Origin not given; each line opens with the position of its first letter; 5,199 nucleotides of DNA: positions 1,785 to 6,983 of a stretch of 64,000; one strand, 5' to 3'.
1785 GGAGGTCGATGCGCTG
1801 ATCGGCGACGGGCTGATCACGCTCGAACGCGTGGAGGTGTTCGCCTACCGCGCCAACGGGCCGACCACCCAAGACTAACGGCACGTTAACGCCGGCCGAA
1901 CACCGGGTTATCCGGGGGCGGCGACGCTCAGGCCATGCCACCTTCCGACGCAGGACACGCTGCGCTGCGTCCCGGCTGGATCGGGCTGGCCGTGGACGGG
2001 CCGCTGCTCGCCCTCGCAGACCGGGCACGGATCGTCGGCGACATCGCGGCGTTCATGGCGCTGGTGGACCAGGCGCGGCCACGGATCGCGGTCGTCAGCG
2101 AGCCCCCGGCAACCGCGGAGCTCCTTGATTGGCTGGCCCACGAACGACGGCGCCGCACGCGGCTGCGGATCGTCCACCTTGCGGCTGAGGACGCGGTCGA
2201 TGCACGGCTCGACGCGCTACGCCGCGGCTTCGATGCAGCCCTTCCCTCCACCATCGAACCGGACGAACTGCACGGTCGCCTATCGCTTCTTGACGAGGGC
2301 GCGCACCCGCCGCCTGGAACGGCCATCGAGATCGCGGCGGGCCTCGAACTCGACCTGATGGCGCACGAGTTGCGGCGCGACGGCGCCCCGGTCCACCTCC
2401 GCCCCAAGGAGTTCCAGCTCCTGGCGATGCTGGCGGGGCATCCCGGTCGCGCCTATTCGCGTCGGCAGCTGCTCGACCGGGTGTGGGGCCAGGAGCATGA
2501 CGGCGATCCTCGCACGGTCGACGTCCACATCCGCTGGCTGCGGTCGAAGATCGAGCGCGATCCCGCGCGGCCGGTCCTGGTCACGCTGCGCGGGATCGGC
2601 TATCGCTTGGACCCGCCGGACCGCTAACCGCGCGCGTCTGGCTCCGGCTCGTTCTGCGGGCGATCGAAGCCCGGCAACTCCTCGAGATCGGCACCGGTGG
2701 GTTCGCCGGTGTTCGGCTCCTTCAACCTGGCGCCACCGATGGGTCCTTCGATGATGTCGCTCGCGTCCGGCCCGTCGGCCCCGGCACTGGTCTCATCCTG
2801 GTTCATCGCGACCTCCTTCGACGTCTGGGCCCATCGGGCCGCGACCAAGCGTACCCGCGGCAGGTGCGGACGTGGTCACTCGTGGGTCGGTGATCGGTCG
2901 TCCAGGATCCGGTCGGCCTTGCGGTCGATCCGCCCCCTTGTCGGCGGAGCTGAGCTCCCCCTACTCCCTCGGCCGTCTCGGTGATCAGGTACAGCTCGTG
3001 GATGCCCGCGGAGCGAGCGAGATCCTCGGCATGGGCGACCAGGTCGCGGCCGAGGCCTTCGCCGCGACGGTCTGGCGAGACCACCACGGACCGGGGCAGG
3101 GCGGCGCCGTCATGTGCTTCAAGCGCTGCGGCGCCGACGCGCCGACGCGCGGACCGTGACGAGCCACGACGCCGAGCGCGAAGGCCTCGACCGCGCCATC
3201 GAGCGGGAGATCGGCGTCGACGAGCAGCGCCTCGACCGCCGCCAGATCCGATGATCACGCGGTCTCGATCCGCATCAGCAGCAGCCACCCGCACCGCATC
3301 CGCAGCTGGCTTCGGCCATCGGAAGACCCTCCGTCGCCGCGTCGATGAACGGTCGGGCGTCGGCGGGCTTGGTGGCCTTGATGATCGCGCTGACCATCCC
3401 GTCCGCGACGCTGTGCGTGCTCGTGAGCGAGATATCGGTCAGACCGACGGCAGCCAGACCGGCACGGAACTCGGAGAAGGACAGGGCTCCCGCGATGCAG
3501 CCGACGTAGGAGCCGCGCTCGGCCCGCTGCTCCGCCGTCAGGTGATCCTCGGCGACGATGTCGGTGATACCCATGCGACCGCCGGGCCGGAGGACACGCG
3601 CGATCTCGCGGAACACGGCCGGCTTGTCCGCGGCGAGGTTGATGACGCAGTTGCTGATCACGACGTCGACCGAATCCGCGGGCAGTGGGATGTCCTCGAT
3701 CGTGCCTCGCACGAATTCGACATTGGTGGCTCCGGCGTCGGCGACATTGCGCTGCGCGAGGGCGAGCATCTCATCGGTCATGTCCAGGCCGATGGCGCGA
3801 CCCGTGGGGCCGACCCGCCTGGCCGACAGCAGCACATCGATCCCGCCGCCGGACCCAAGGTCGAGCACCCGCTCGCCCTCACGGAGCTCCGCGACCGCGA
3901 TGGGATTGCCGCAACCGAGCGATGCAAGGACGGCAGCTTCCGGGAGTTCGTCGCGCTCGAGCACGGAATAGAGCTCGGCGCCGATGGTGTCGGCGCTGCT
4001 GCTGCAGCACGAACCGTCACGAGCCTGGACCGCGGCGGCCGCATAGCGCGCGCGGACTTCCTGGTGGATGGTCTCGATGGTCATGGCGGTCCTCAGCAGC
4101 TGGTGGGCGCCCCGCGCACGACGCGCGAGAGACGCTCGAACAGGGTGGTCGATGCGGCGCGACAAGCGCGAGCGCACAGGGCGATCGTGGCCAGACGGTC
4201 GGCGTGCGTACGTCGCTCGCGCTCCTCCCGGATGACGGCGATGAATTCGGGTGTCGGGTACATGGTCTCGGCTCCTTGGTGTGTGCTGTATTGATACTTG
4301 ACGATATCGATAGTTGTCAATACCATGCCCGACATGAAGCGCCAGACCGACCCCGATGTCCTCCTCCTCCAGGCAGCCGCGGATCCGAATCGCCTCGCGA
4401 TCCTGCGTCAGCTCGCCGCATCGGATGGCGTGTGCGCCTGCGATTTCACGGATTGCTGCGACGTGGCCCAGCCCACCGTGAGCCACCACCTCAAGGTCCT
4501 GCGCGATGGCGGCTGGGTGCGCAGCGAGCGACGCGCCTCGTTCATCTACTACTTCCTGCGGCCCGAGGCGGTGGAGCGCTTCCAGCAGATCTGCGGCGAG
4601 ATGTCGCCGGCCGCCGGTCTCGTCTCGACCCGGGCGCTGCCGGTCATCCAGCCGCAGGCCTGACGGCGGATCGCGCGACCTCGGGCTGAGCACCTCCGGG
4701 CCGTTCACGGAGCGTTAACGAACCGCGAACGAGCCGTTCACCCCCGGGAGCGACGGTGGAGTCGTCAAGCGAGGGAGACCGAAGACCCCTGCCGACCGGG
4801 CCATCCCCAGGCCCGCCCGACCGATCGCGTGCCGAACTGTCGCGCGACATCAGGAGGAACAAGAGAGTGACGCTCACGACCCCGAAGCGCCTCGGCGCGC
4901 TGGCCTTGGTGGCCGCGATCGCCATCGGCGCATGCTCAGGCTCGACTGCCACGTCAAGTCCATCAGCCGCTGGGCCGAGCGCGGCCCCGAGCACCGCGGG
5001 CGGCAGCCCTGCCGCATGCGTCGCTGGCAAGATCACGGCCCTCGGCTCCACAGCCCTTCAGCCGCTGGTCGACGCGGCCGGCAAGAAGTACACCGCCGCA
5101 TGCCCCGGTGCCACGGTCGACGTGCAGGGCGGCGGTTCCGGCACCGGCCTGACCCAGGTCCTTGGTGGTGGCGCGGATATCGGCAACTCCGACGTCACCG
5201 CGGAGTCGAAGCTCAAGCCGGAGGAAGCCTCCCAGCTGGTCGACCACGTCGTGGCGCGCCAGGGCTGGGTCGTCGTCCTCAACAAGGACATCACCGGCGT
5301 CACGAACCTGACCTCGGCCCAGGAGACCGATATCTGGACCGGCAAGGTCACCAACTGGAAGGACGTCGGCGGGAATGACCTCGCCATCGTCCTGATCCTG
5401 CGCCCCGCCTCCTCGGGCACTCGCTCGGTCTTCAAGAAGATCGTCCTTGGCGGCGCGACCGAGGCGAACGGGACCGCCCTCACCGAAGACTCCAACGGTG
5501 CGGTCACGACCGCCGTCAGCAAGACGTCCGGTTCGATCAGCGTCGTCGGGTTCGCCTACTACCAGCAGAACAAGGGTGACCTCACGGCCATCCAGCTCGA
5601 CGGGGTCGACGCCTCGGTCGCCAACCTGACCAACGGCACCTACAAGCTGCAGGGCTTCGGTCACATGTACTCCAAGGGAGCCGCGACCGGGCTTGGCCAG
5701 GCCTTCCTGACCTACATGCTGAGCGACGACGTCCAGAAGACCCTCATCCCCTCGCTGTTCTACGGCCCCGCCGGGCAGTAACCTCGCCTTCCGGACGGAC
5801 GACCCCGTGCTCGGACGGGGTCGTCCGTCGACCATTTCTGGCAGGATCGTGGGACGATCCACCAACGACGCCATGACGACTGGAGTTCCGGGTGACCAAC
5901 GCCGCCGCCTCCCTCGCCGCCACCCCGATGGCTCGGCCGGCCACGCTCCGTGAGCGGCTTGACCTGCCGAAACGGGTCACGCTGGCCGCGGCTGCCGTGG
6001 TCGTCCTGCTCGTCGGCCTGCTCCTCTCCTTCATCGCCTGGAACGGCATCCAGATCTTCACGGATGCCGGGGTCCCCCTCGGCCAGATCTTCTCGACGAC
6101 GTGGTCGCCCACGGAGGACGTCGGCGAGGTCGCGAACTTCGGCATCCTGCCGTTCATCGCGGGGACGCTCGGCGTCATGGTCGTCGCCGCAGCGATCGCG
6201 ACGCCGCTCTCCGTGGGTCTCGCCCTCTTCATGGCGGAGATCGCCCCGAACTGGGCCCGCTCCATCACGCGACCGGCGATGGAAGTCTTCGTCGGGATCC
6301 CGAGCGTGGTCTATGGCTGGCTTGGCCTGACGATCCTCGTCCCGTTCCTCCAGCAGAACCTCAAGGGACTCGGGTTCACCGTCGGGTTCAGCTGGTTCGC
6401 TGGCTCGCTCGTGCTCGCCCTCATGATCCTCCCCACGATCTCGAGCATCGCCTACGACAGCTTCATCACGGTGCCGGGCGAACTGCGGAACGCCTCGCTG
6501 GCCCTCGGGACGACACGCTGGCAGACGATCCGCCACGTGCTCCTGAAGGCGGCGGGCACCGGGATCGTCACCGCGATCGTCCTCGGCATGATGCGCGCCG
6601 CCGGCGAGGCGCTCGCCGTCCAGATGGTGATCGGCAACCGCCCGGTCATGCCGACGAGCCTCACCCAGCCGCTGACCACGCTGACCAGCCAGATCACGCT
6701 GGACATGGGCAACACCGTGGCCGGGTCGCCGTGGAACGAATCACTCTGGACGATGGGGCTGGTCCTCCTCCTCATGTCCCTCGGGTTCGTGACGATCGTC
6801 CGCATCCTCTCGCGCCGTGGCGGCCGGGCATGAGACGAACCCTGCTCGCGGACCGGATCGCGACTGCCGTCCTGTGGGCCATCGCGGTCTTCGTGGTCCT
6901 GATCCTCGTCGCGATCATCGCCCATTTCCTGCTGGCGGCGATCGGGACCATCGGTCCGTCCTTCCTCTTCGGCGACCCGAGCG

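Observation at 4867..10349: pstSCAB-phoU operon extended by an arsenate reductase and a SixA phosphohistidine phosphatase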

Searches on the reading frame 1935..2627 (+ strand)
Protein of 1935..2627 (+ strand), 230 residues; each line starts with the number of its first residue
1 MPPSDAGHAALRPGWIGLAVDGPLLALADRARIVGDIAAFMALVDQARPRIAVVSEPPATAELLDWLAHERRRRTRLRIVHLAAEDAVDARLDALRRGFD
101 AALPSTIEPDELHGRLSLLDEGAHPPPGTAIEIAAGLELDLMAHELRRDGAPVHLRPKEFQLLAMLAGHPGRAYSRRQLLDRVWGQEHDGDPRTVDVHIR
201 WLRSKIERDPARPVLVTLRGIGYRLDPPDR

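Call 59: search_protein_families(library=pfam, proteins=[window:1935-2627:+])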
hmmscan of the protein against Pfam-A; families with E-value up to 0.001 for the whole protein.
window:1935-2627:+ (230 aa): 1 family
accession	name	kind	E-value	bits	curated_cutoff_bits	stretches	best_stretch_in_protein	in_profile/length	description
PF00486.34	Trans_reg_C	-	1.7e-27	95.7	26.2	1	151-225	2-77/77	Transcriptional regulatory protein, C terminal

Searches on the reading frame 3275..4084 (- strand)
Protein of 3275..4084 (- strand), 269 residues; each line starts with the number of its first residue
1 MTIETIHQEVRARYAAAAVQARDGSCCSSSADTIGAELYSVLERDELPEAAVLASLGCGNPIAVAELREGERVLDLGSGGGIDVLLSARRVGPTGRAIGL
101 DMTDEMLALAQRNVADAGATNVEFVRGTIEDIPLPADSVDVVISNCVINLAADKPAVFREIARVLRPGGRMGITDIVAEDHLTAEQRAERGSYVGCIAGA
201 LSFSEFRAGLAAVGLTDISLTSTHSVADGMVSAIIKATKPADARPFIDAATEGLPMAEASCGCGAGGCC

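Call 10: search_protein_families(library=ncbifam, proteins=[window:3275-4084:-])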
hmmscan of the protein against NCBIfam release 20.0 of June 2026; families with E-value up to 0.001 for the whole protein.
window:3275-4084:- (269 aa): 47 families (the best 25 are shown)
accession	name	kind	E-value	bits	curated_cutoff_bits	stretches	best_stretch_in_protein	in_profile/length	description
NF008823.0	PRK11873.1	subfamily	7.3e-85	284.7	263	1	4-238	5-246/272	arsenite methyltransferase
NF041537.1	ArsM_AhpD_UU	exception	2.2e-49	168.1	510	1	5-242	12-251/345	arsenite methyltransferase/AhpD domain selenoprotein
NF041536.1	ArsM_DUF2284_UU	exception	2.8e-45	154.5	575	1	5-243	12-252/459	arsenite methyltransferase/DUF2284 domain selenoprotein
NF047649.1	MTase_UXPK_star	exception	3e-45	154.4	460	1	3-222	10-230/283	methyltransferase/UXPK-star double selenoprotein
NF040538.1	methyl_ArsM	equivalog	4.8e-38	131.2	500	2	135-233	168-268/356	arsinothricin biosynthesis methyltransferase ArsM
NF045667.1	MTase_DVU1556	equivalog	5.2e-27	94.7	155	1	62-219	15-164/213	DVU_1556 family methyltransferase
NF038099.1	AsSugarArsM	exception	9.5e-27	94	400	1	8-222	4-220/321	arsenosugar biosynthesis arsenite methyltransferase ArsM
NF040539.1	AST_met_ArsM_2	exception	5.5e-20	72.3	240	1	69-220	56-210/262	putative arsinothricin biosynthesis methyltransferase ArsM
NF001240.0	PRK00216.1-1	equivalog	1e-17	64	378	1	62-173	56-168/251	bifunctional demethylmenaquinone methyltransferase/2-methoxy-6-polyprenyl-1,4-benzoquinol methylase UbiE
NF001244.0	PRK00216.1-5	equivalog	2e-17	63.3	216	1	65-183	44-163/236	bifunctional demethylmenaquinone methyltransferase/2-methoxy-6-polyprenyl-1,4-benzoquinol methylase UbiE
NF052510.1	methyltran_MpqE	exception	2.7e-17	63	335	1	63-171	40-149/234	methyl-plastoquinone biosynthesis methyltransferase MpqE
TIGR02752.1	MenG_heptapren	equivalog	5.7e-16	58.7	419.85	1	66-173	42-149/231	demethylmenaquinone methyltransferase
TIGR02072.1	BioC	equivalog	1.8e-15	57.4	184.95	1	69-178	34-137/244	malonyl-ACP O-methyltransferase BioC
NF043040.1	corrin_prot_MT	hypoth_equivalog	5.4e-15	55.4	180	1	65-180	36-154/216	corrinoid protein-associated methyltransferase CpaM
TIGR01934.1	MenG_MenH_UbiE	subfamily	1.2e-14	54.2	158.35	1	65-181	35-149/223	ubiquinone/menaquinone biosynthesis methyltransferase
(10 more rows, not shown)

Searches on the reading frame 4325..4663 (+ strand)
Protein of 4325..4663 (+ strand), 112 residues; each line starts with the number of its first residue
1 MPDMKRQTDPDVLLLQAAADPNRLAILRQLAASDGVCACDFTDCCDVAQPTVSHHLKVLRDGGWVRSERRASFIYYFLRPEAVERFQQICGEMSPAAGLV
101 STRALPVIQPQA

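Call 9: search_protein_families(library=pfam, proteins=[window:4325-4663:+])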
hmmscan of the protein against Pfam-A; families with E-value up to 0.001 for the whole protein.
window:4325-4663:+ (112 aa): 4 families
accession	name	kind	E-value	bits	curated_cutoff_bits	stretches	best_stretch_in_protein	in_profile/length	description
PF01022.26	HTH_5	-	8.9e-11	41.9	22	1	20-66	1-46/47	Bacterial regulatory protein, arsR family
PF12840.13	HTH_20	-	2e-10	40.9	27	1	19-66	2-49/51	Helix-turn-helix domain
PF25213.1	HVO_A0261_N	-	9.7e-05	22.6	35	1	21-69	11-58/86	HVO_A0261 N-terminal domain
PF12802.13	MarR_2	-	0.00043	20.8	27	1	21-69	5-54/61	MarR family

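Call 10: search_protein_families(library=ncbifam, proteins=[window:4325-4663:+])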
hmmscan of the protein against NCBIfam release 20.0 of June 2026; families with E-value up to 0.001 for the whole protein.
window:4325-4663:+ (112 aa): 8 families
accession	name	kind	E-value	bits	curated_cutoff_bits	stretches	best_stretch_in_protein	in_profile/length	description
NF033788.1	HTH_metalloreg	subfamily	8e-23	80.1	55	1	14-85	4-75/77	metalloregulator ArsR/SmtB family transcription factor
NF041413.1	ArsR_Rv2640c_fam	equivalog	1e-13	51.7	155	1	13-89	34-112/118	Rv2640c family ArsR-like transcriptional regulator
NF033789.1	repress_SdpR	subfamily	3.2e-13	49.4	100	1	15-84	2-70/79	autorepressor SdpR family transcription factor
NF007528.0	PRK10141.1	subfamily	1.3e-10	41.2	97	1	13-81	8-76/117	metalloregulator ArsR/SmtB family transcription factor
NF045707.1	Dbac_1936_reg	equivalog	1.7e-10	40.8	115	1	12-83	8-78/99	ArsR/SmtB-type metalloregulator TsoR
NF040642.1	sulf_sens_BigR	equivalog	3.2e-08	33.5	155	1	4-82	3-80/95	sulfite-sensing transcriptional repressor BigR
NF052532.1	TransRegPagRBaca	equivalog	9.1e-06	25.7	170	1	9-86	15-91/99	transcriptional repressor PagR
NF047906.1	CdPbTransRegCmtR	equivalog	0.00019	21.3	150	1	14-78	14-77/104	Cd(II)/Pb(II)-sensing metalloregulatory transcriptional regulator CmtR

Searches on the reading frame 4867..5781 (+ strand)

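Call 9: search_protein_families(library=pfam, proteins=[window:4867-5781:+])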
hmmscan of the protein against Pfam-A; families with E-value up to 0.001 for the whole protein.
window:4867-5781:+ (304 aa): 4 families
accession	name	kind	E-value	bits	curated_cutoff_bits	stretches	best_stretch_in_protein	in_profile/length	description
PF12849.12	PBP_like_2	-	9.7e-37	127.6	27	1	47-288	3-267/267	PBP superfamily domain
PF12727.12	PBP_like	-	2.5e-11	43.5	27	1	75-230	4-152/193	PBP superfamily domain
PF13531.11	SBP_bac_11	-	3.9e-08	33.8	25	1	57-293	2-221/227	Bacterial extracellular solute-binding protein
PF01547.30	SBP_bac_1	-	7.4e-06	26.6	26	1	63-291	9-307/307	Bacterial extracellular solute-binding protein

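Call 10: search_protein_families(library=ncbifam, proteins=[window:4867-5781:+])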
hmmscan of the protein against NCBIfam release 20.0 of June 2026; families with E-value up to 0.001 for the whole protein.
window:4867-5781:+ (304 aa): 4 families
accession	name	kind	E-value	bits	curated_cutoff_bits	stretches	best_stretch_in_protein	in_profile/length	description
TIGR02136.1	ptsS_2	subfamily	4.4e-67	226.4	206.6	1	11-299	8-292/295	phosphate ABC transporter substrate-binding protein PstS family protein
TIGR00975.1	3a0107s03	equivalog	3e-17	62.7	205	1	56-243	1-211/315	phosphate ABC transporter substrate-binding protein PstS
TIGR04505.1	PtsS_plasma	equivalog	1.3e-06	28.1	175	1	168-237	201-269/334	phosphate ABC transporter substrate-binding protein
NF008171.0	PRK10918.1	equivalog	5.3e-06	25.7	339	1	50-243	23-236/346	phosphate ABC transporter substrate-binding protein PstS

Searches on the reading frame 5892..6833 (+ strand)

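Call 9: search_protein_families(library=pfam, proteins=[window:5892-6833:+])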
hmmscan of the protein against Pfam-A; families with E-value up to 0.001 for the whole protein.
window:5892-6833:+ (313 aa): 1 family
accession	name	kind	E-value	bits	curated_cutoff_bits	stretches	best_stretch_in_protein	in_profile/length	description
PF00528.27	BPD_transp_1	-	4.6e-17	62.8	26.4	1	108-309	2-181/184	Binding-protein-dependent transport system inner membrane component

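Call 10: search_protein_families(library=ncbifam, proteins=[window:5892-6833:+])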
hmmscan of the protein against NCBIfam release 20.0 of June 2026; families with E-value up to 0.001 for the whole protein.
window:5892-6833:+ (313 aa): 12 families
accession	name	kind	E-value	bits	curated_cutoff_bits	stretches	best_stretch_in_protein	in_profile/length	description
TIGR02138.1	phosphate_pstC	equivalog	2.1e-78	263.4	196.45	1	28-309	6-294/296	phosphate ABC transporter permease subunit PstC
TIGR00974.1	3a0107s02c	equivalog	3.2e-44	151.1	193.45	1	29-309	7-269/272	phosphate ABC transporter permease PstA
NF008435.0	PRK11275.1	equivalog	3.1e-32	111.9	502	1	28-306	22-308/319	phosphate ABC transporter permease PstC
NF008430.0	PRK11268.1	equivalog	8.1e-20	71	439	1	27-307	27-290/295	phosphate ABC transporter permease PstA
TIGR02141.1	modB_ABC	equivalog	5.7e-11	42.4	182.6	1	93-309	4-208/208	molybdate ABC transporter permease subunit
NF006939.0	PRK09421.1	equivalog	3.9e-08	33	262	1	92-264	15-189/230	molybdate ABC transporter permease subunit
NF038017.1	ABC_perm1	subfamily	4.2e-08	33.4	100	1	93-263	2-162/184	ABC transporter permease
TIGR01581.1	Mo_ABC_porter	hypoth_equivalog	6.4e-07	29.1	210.3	1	97-253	31-188/225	ABC transporter permease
TIGR02139.1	permease_CysT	equivalog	1.8e-06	27.7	246.1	1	123-254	85-218/265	sulfate ABC transporter permease subunit CysT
NF008208.0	PRK10971.1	equivalog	3.2e-06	26.8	415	1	92-250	59-222/277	sulfate/thiosulfate ABC transporter permease CysT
TIGR00969.1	3a0106s02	subfamily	9.9e-06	25.2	240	1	92-295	66-265/272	sulfate ABC transporter permease subunit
NF043074.1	MMSYN1_0196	equivalog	1.4e-05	24.6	350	1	92-249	66-218/277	spermidine/putrescine ABC transporter permease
